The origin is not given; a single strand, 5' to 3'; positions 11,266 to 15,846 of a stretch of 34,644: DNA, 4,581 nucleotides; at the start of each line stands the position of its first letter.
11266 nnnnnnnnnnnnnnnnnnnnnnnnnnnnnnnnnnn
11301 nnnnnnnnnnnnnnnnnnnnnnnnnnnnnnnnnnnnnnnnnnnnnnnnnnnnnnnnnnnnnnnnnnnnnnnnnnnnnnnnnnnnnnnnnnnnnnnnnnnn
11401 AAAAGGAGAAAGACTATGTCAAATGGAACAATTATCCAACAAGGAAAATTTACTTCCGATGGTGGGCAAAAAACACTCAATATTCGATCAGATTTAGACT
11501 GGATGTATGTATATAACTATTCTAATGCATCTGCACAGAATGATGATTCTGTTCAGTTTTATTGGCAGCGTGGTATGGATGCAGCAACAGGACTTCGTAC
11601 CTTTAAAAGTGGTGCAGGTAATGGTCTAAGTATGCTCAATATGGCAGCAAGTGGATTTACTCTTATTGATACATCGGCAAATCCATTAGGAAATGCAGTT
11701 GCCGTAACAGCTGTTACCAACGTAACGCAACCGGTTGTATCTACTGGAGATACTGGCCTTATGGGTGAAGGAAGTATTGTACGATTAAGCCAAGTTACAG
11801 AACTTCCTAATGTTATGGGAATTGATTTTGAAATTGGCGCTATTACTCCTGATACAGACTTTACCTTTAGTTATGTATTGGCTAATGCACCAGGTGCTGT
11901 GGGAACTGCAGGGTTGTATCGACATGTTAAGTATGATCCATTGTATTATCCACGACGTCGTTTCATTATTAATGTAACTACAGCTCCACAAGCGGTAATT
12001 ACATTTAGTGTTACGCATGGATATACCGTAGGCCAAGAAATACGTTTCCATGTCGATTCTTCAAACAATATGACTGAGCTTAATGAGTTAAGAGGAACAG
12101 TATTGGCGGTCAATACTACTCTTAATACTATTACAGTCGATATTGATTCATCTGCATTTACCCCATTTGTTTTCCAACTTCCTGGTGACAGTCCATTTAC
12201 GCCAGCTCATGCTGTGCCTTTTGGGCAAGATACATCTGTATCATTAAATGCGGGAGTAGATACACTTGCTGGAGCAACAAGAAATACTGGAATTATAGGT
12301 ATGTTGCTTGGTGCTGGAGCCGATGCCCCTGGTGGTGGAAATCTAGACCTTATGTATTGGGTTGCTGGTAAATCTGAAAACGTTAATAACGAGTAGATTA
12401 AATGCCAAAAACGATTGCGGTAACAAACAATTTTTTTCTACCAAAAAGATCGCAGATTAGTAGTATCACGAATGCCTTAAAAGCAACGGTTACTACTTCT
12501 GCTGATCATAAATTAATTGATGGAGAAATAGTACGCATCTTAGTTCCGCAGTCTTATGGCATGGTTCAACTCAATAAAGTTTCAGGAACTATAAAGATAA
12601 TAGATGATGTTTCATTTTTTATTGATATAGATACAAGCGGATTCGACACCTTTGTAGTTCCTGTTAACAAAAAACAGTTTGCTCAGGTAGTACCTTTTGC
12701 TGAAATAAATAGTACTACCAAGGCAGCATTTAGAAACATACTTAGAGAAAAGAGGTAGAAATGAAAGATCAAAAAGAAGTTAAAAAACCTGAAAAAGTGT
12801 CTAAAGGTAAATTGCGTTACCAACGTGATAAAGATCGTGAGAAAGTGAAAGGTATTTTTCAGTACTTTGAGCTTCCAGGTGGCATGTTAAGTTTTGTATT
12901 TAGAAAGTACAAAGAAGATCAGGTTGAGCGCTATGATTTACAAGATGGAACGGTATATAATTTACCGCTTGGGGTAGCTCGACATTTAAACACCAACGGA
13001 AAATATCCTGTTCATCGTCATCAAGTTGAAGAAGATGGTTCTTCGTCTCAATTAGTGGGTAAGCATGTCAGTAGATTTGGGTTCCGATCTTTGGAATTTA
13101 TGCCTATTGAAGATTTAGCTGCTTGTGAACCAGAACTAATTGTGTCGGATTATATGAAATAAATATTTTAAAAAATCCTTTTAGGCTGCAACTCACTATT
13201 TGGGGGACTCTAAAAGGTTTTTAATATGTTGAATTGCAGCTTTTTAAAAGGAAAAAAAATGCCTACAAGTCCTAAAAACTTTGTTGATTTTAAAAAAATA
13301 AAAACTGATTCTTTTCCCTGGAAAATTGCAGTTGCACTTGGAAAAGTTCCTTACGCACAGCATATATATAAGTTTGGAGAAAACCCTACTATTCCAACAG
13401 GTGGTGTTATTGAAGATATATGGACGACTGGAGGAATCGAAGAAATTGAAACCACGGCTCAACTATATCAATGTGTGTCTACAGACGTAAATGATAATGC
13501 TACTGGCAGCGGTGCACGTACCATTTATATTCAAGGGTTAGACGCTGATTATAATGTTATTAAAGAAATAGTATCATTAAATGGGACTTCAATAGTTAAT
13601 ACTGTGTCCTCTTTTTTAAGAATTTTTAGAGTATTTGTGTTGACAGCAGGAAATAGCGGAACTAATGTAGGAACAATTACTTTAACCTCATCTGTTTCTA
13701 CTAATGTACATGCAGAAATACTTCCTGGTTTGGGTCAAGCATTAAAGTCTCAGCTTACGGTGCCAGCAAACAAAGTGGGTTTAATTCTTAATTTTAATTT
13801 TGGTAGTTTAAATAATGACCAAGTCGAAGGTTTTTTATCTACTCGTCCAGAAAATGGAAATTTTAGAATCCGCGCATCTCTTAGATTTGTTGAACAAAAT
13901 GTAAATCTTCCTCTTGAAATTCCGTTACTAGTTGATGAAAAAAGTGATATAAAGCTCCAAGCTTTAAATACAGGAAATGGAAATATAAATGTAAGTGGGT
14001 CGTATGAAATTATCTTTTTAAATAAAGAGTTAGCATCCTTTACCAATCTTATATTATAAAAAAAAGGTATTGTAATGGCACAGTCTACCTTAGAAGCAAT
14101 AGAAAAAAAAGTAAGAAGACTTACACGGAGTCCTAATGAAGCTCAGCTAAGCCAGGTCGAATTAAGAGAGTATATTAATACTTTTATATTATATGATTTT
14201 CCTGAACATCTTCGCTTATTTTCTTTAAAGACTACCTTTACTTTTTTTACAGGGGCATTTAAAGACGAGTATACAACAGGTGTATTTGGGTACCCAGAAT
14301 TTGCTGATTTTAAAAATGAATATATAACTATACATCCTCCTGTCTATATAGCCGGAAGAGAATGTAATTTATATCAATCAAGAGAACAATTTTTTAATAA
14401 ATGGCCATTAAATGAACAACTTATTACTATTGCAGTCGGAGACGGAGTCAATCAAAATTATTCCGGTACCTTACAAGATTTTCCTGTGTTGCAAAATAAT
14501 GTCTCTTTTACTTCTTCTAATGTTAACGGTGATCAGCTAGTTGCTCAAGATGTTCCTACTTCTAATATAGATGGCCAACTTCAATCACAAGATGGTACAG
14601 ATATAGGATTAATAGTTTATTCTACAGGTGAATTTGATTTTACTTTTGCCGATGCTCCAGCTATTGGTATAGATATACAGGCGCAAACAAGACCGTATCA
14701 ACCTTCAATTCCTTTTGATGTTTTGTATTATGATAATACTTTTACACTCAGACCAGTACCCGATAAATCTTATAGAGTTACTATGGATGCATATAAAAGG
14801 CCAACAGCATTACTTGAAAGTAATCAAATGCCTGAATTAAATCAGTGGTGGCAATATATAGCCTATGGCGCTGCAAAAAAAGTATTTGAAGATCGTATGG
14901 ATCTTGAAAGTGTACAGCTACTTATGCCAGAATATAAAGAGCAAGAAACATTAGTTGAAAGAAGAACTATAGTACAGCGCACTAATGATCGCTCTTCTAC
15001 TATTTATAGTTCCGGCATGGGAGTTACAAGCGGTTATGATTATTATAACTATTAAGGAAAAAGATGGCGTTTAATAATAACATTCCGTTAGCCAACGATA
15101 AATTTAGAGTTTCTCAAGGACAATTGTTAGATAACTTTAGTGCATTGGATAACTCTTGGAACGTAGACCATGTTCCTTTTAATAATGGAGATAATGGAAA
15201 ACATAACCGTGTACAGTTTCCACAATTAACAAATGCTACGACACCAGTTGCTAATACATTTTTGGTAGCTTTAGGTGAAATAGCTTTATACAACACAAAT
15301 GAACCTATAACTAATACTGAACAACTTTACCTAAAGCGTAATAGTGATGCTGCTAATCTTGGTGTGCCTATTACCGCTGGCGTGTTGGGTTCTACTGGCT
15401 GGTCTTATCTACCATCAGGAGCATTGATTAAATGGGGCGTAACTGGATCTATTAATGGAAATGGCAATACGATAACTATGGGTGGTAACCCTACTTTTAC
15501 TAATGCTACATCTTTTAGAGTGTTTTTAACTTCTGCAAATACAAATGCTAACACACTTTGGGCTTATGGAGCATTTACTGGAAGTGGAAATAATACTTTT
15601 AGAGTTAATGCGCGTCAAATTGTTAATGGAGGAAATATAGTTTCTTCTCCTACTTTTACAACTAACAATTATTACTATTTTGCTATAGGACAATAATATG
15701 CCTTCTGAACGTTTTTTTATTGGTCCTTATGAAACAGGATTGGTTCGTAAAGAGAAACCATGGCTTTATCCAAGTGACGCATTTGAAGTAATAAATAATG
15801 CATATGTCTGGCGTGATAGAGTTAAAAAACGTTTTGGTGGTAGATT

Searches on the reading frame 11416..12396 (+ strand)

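Call 7: search_protein_families(library=phrogs, proteins=[window:11416-12396:+], max_evalue=0.001)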
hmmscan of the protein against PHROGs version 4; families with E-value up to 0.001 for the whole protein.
window:11416-12396:+ (326 aa): 1 family
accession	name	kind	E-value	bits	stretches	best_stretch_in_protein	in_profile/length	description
phrog_584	-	tail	4.2e-05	24.4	0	89-146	15-69/218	major tail protein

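Call 18: search_protein_families(library=pfam, proteins=[window:11416-12396:+], max_evalue=0.01)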
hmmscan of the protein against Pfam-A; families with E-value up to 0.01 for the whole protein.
window:11416-12396:+ (326 aa): 1 family
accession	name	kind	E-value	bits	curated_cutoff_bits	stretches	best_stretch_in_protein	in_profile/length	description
PF23891.1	DUF7243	-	0.0013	18.8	27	1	179-257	61-148/177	Family of unknown function (DUF7243)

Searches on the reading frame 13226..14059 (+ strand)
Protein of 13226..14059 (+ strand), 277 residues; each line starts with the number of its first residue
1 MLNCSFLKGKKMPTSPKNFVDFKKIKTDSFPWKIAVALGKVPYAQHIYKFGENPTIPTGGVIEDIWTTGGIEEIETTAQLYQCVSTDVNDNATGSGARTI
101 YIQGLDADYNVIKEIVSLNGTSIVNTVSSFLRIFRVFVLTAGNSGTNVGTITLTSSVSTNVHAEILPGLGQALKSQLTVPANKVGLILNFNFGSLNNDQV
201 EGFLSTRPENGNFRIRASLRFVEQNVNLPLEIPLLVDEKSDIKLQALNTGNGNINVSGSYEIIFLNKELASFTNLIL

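Call 7: search_protein_families(library=phrogs, proteins=[window:13226-14059:+], max_evalue=0.001)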
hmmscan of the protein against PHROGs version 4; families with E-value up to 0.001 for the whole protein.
window:13226-14059:+ (277 aa): 1 family
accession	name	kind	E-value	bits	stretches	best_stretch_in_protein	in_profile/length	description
phrog_8198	-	unknown function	5.3e-41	141.7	1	31-265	38-260/262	-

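Call 18: search_protein_families(library=pfam, proteins=[window:13226-14059:+], max_evalue=0.01)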
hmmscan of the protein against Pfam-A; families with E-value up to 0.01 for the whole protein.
window:13226-14059:+ (277 aa): 0 families

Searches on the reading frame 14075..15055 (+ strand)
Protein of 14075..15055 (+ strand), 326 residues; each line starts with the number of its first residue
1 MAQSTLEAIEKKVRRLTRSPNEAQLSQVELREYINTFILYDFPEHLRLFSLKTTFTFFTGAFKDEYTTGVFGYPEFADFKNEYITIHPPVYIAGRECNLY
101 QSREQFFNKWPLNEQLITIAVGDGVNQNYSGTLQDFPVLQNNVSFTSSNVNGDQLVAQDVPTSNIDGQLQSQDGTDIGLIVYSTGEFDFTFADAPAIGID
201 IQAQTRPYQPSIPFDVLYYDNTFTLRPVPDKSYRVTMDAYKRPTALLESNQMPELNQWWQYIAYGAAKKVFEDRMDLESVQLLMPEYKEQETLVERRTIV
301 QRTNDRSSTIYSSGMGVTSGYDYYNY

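Call 7: search_protein_families(library=phrogs, proteins=[window:14075-15055:+], max_evalue=0.001)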
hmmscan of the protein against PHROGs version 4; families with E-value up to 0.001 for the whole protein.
window:14075-15055:+ (326 aa): 1 family
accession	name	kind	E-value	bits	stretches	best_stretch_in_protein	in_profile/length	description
phrog_10775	-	tail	2.6e-05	25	1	221-301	142-224/237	tail protein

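Call 18: search_protein_families(library=pfam, proteins=[window:14075-15055:+], max_evalue=0.01)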
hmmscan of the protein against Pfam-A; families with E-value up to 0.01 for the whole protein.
window:14075-15055:+ (326 aa): 0 families

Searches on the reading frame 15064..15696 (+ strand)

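Call 7: search_protein_families(library=phrogs, proteins=[window:15064-15696:+], max_evalue=0.001)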
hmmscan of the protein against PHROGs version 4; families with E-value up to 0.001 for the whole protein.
window:15064-15696:+ (210 aa): 2 families
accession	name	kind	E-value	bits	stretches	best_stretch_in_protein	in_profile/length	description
phrog_1396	-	tail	5.7e-05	23.4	1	106-209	250-340/504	tail fiber protein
phrog_2557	-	head and packaging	6e-05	22.9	1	97-210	436-533/534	virion structural protein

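Call 18: search_protein_families(library=pfam, proteins=[window:15064-15696:+], max_evalue=0.01)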
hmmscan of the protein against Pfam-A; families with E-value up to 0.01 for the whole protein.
window:15064-15696:+ (210 aa): 1 family
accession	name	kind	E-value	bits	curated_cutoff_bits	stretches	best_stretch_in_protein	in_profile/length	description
PF21882.2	Gp53-like_C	-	0.0029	18.5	24.9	1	116-209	2-83/84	Putative tail fiber protein gp53-like, C-terminal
